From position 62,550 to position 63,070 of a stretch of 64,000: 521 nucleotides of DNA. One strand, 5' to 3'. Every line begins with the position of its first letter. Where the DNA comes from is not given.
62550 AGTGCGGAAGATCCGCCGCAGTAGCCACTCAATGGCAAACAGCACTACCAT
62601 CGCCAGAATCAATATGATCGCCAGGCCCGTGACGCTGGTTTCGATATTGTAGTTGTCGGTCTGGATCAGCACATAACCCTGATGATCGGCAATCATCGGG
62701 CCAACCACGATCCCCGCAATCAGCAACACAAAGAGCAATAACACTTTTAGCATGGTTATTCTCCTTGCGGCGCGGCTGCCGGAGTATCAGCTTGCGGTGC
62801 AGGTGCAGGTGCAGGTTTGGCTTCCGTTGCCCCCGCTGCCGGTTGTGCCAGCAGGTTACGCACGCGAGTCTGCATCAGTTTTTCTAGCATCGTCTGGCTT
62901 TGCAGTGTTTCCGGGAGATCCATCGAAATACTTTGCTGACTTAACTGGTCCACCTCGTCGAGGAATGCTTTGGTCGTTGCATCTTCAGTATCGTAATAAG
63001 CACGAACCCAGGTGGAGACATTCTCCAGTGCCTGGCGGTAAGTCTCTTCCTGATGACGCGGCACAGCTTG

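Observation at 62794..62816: In-frame hexanucleotide tandem repeat in the hemX C-terminal coding region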

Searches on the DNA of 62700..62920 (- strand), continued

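Call 51: get_annotated_region(hit=H89, flank=7000)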
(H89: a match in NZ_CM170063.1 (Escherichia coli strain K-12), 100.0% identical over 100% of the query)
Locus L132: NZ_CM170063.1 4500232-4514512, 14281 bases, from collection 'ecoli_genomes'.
description: Escherichia coli strain K-12 isolate MC1000 chromosome, whole genome shotgun sequence
organism: Escherichia coli strain K-12 (NCBI taxid 562)
replicon: chromosome; assembly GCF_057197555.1
host: -; source: Lab bacteria culture; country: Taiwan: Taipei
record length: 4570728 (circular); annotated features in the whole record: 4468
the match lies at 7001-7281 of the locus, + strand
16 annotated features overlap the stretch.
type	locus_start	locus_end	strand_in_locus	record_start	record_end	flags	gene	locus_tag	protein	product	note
CDS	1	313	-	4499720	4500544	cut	dapF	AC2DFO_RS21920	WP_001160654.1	diaminopimelate epimerase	-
CDS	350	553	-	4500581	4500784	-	lptM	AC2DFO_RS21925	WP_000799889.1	LPS translocon maturation chaperone LptM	-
CDS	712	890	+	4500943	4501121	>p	-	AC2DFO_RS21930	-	DKNYY family protein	frameshifted; internal stop; incomplete; partial in the middle of a contig; missing C-terminus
CDS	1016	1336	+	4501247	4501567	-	cyaY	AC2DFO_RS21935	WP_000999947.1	iron donor protein CyaY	-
CDS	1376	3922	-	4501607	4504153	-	cyaA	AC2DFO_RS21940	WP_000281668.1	class I adenylate cyclase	-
CDS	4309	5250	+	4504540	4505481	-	hemC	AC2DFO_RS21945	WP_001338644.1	hydroxymethylbilane synthase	-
CDS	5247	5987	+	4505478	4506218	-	hemD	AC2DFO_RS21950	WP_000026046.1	uroporphyrinogen-III synthase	-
CDS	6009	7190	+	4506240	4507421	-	hemX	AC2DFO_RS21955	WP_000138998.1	uroporphyrinogen-III C-methyltransferase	-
CDS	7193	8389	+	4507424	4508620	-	hemY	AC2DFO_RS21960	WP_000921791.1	protoheme IX biogenesis protein HemY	-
CDS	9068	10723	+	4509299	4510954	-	aslA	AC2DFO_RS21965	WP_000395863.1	arylsulfatase AslA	-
CDS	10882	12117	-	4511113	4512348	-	aslB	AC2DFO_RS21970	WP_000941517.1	anaerobic sulfatase maturase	-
tRNA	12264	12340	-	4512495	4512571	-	-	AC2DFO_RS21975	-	tRNA-Pro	-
tRNA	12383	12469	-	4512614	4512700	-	-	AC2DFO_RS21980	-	tRNA-Leu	-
tRNA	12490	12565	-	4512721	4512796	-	-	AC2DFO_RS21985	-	tRNA-His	-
tRNA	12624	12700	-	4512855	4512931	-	-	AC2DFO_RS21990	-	tRNA-Arg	-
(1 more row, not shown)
